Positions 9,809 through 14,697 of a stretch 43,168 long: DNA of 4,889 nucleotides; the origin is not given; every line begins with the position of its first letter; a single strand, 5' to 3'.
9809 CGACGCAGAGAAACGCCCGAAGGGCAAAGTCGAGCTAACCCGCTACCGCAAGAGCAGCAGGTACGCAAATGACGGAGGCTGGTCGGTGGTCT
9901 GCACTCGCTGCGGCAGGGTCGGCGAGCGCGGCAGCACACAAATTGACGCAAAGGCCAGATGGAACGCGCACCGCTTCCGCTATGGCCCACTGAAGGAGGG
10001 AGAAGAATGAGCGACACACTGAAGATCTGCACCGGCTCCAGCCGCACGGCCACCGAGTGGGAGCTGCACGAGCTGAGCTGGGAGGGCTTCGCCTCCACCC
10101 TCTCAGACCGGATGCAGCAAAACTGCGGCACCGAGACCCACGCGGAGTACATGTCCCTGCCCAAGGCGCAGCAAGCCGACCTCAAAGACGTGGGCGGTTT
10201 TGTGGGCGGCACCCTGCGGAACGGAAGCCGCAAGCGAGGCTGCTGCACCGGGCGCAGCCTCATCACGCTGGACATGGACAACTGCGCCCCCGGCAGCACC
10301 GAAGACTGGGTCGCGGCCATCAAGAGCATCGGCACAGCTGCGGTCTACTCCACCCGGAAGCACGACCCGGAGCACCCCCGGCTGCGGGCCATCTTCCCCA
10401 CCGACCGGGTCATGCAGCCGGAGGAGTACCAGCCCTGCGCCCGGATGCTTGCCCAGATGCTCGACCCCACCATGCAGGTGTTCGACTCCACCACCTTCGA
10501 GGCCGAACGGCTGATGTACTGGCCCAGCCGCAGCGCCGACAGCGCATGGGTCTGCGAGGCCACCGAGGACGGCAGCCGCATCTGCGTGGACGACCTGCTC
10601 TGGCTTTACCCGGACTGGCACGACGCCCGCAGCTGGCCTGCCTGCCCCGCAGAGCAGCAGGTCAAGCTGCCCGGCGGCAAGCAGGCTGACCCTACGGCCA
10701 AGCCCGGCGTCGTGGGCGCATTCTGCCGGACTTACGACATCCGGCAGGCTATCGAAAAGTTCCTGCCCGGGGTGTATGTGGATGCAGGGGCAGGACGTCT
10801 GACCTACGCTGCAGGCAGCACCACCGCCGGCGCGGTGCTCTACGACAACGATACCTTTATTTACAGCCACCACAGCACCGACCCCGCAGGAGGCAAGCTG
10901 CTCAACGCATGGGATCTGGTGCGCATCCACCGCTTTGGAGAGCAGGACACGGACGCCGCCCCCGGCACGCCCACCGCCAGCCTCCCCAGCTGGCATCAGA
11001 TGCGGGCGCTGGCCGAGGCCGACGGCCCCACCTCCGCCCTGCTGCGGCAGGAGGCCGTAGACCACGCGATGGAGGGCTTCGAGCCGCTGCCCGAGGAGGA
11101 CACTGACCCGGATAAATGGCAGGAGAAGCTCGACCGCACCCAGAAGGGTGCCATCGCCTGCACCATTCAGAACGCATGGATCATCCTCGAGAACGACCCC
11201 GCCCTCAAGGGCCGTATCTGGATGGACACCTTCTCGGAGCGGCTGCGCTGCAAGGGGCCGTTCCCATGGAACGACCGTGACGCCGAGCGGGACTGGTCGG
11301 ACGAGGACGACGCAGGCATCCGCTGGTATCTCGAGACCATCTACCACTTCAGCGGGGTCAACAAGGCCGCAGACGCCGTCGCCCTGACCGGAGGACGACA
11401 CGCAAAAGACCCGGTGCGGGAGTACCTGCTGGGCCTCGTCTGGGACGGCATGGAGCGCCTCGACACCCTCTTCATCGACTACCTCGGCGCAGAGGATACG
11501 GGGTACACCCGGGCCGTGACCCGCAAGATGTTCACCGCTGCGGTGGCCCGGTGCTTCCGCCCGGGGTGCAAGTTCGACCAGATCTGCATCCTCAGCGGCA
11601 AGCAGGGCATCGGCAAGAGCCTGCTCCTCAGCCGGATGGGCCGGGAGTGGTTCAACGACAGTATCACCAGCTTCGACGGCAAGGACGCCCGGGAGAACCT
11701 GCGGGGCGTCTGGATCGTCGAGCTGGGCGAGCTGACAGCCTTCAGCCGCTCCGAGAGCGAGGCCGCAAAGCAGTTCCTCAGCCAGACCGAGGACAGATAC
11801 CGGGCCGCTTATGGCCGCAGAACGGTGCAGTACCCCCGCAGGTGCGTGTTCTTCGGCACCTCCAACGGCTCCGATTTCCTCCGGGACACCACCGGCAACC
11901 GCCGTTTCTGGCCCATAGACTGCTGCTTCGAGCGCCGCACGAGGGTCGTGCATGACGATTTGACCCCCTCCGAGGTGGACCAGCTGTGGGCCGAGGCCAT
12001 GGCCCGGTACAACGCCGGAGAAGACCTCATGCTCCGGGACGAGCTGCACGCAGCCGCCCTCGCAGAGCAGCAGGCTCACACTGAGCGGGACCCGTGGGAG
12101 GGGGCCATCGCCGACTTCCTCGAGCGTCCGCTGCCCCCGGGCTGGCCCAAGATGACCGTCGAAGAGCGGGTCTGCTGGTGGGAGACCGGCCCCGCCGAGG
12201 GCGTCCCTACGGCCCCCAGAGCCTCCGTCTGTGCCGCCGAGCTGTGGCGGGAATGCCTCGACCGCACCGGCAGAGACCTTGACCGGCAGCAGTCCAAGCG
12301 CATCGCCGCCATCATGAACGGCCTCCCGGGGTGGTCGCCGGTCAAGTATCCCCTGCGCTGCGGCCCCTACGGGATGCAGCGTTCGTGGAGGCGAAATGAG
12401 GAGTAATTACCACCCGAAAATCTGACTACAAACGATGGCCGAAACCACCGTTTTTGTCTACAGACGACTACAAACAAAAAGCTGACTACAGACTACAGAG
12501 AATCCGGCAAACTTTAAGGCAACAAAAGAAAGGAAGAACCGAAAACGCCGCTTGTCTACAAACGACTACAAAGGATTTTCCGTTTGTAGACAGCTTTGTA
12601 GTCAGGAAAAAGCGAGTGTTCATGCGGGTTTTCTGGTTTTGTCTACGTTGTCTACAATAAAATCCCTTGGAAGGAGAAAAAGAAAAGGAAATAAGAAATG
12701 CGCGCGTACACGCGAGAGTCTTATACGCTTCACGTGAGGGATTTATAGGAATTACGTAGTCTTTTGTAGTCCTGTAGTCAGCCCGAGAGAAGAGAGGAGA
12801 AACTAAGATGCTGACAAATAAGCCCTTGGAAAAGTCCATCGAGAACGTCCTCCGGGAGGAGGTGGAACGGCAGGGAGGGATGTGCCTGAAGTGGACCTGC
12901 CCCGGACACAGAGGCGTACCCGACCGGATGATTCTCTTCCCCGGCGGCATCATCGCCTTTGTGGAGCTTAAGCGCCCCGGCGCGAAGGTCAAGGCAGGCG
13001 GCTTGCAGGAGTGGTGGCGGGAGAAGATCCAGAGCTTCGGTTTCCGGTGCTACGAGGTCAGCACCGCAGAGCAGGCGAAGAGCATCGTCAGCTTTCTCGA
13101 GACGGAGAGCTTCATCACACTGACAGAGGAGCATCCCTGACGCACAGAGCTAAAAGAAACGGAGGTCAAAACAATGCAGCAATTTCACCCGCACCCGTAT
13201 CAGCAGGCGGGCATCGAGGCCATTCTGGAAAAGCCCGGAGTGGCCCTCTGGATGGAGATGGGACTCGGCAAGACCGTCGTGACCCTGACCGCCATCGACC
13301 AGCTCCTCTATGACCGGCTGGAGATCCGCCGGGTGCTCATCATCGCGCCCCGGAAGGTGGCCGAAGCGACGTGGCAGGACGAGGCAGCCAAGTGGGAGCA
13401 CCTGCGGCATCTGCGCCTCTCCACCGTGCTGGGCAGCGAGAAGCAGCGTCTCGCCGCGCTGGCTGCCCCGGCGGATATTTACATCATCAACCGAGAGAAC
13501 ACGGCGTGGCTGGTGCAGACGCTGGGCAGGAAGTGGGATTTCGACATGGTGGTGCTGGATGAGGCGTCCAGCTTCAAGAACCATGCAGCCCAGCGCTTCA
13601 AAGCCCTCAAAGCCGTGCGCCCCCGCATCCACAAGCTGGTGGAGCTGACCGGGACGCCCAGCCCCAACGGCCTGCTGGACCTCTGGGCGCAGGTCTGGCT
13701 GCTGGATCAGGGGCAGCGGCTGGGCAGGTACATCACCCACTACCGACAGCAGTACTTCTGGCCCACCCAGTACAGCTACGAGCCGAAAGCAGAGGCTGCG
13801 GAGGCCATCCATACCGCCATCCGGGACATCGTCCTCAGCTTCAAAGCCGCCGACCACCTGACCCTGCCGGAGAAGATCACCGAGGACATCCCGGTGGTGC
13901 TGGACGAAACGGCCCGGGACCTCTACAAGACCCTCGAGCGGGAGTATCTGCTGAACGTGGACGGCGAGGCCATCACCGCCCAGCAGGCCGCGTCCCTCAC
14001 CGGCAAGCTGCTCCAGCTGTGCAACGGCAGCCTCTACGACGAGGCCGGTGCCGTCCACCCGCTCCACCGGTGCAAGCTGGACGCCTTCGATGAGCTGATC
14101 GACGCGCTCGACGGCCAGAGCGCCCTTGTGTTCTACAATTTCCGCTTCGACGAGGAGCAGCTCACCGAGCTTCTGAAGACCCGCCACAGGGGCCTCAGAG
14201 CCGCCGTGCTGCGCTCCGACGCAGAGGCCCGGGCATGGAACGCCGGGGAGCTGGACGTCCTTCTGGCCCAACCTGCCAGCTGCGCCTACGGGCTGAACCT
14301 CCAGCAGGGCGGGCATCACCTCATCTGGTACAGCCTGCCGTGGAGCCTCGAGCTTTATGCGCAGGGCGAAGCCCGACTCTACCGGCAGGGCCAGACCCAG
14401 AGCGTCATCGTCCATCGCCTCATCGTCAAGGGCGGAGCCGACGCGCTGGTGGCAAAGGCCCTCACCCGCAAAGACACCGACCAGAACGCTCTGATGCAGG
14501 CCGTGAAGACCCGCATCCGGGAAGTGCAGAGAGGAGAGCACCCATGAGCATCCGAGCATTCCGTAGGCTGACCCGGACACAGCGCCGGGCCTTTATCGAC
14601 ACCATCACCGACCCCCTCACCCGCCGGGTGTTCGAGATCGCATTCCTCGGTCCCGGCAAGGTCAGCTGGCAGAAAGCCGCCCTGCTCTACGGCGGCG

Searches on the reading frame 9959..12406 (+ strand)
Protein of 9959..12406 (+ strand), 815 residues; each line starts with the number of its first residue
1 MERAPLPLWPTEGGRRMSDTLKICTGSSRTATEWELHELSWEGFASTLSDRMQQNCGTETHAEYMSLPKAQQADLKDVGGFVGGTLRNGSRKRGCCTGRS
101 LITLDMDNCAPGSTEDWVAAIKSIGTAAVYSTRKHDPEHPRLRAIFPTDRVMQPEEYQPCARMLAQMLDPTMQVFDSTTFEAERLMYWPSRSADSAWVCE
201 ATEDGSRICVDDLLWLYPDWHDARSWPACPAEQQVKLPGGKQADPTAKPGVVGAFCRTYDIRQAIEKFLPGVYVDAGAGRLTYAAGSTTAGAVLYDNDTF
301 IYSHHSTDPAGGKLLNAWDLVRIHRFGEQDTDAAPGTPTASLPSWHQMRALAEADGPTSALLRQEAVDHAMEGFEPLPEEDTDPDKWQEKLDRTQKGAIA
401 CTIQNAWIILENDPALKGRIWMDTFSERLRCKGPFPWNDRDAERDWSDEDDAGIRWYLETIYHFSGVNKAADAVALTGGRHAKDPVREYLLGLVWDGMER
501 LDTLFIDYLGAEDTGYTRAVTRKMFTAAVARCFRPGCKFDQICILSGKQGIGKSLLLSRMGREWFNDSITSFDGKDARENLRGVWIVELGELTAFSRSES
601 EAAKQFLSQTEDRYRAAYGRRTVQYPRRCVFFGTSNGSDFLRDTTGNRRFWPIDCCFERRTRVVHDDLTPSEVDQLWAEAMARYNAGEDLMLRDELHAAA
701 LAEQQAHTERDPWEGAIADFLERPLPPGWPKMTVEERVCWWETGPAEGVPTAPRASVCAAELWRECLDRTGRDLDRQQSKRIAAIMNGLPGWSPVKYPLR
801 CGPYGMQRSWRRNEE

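Call 36: search_protein_families(library=pfam, proteins=[window:9959-12406:+], max_evalue=0.001)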
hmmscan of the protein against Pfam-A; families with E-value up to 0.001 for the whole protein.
window:9959-12406:+ (815 aa): 2 families
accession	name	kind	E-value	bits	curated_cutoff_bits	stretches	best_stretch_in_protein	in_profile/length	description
PF05272.17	VapE-like_dom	-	2.3e-81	272.8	25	1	492-708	3-216/217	Virulence-associated protein E-like domain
PF19263.5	DUF5906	-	9.1e-06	26.7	27.6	1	545-649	1-114/114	Family of unknown function (DUF5906)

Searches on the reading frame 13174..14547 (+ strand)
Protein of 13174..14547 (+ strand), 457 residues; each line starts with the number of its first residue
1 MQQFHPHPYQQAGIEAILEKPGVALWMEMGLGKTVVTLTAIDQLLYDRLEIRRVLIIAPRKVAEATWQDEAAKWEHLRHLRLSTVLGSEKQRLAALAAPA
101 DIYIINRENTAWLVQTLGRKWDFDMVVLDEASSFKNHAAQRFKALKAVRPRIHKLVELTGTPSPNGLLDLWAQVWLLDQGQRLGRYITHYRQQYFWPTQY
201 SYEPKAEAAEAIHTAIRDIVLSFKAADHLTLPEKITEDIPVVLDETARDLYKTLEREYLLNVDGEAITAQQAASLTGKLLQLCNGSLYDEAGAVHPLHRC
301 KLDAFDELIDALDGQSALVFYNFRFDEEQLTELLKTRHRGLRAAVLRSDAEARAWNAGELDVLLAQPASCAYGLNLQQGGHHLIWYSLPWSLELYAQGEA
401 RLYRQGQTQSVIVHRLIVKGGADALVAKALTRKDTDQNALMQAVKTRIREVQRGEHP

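Call 36: search_protein_families(library=pfam, proteins=[window:13174-14547:+], max_evalue=0.001)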
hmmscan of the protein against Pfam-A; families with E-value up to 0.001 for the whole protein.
window:13174-14547:+ (457 aa): 4 families
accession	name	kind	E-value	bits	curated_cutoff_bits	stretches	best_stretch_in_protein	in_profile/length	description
PF00176.29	SNF2-rel_dom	-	2.9e-23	82.9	24.9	1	22-277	19-276/290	SNF2-related domain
PF00270.35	DEAD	-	4.1e-10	40.1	26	1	8-163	2-161/167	DEAD/DEAH box helicase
PF04851.21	ResIII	-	6.3e-10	39.6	22.5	1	4-163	2-163/164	Type III restriction enzyme, res subunit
PF00271.37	Helicase_C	-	3.6e-05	24.4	23.5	1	301-406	2-110/110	Helicase conserved C-terminal domain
